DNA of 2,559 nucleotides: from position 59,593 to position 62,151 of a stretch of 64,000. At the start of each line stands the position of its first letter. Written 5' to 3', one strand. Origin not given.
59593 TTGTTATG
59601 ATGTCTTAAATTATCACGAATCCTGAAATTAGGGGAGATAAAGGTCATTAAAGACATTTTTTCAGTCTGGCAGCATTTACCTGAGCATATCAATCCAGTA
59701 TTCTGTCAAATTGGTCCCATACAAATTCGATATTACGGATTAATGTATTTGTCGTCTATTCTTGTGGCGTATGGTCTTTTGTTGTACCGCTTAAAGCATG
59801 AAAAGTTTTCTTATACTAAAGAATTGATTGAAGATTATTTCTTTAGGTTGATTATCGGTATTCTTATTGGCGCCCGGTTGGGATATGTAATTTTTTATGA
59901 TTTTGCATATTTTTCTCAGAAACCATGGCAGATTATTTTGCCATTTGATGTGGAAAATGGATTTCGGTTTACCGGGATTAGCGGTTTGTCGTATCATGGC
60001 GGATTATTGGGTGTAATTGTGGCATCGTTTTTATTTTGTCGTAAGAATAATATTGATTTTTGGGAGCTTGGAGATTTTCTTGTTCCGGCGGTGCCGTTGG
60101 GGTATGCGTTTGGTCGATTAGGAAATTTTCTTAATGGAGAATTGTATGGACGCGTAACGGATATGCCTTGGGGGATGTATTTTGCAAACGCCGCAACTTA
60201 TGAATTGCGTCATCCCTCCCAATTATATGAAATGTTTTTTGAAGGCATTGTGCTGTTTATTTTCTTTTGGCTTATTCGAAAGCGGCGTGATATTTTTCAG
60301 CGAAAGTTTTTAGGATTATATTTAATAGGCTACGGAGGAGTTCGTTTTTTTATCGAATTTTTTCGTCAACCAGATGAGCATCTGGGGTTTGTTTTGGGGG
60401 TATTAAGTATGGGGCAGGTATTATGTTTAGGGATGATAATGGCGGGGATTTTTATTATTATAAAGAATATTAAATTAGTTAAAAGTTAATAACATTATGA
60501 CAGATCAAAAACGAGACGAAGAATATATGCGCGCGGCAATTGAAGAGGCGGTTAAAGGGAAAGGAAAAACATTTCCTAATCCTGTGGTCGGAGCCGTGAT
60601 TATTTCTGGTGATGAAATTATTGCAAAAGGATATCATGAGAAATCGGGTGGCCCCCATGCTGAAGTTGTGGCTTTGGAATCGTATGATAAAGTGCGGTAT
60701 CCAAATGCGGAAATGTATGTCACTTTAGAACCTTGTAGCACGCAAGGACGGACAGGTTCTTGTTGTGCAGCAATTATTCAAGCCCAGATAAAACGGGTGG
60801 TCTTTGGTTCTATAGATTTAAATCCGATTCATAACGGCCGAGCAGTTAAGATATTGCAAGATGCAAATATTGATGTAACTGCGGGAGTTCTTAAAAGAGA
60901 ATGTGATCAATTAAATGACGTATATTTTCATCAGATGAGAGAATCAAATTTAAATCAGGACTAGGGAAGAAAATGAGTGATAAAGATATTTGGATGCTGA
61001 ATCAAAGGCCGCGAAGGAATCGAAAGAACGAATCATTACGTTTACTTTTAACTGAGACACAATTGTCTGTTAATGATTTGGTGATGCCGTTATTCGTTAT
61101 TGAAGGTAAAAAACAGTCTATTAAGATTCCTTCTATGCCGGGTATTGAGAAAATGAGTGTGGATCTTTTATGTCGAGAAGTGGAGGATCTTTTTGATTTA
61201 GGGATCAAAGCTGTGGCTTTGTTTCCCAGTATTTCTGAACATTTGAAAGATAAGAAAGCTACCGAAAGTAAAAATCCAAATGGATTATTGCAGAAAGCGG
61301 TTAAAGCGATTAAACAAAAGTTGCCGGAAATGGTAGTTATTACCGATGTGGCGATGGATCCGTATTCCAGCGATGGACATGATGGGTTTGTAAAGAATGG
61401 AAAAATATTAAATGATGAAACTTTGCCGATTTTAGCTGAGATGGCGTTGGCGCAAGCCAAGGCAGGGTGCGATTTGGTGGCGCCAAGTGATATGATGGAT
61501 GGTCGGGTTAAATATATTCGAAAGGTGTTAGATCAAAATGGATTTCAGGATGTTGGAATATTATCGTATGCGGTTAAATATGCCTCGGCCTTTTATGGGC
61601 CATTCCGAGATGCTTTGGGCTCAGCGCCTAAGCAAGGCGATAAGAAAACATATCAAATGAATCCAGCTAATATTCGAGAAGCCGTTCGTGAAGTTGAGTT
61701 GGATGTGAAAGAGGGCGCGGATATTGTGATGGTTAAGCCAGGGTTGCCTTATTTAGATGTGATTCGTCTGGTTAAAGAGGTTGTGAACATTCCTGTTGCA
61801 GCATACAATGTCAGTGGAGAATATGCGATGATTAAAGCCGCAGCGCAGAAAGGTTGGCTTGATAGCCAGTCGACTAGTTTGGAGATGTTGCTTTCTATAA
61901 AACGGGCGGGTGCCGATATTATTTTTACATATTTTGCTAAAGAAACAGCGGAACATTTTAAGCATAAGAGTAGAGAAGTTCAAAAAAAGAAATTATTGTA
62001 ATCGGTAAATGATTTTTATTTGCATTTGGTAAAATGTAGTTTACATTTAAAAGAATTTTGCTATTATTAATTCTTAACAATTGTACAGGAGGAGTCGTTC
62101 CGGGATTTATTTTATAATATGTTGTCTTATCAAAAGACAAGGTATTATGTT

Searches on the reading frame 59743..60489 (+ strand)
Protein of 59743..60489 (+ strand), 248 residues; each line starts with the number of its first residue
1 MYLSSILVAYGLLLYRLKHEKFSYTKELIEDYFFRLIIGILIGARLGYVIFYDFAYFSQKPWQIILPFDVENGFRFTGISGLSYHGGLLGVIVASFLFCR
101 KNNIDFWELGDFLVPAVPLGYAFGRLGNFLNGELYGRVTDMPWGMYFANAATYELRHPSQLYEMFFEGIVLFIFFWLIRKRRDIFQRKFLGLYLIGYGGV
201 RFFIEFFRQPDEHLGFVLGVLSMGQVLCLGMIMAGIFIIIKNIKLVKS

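Call 47: search_protein_families(library=pfam, proteins=[window:59743-60489:+], max_evalue=0.001)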
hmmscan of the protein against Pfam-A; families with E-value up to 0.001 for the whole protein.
window:59743-60489:+ (248 aa): 1 family
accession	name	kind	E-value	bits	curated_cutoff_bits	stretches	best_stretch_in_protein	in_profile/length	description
PF01790.23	LGT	-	4.7e-66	223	24.9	1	1-240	17-239/240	Prolipoprotein diacylglyceryl transferase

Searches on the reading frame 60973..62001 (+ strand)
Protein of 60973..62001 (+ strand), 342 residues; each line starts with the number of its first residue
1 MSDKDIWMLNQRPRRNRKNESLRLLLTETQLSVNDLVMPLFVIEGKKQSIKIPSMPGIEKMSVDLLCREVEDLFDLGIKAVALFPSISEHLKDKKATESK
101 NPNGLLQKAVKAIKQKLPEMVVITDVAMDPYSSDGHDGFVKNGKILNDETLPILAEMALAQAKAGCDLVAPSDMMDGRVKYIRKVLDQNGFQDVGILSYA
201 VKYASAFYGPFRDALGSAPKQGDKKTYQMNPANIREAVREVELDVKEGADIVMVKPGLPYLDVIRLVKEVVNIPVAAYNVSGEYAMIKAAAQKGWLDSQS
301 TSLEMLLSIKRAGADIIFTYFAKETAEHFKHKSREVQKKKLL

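Call 47: search_protein_families(library=pfam, proteins=[window:60973-62001:+], max_evalue=0.001)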
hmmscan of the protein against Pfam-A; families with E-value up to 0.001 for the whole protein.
window:60973-62001:+ (342 aa): 1 family
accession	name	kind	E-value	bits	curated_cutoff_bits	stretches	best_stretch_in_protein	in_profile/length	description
PF00490.27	ALAD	-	9.4e-144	478.8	24.6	1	11-327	2-316/317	Delta-aminolevulinic acid dehydratase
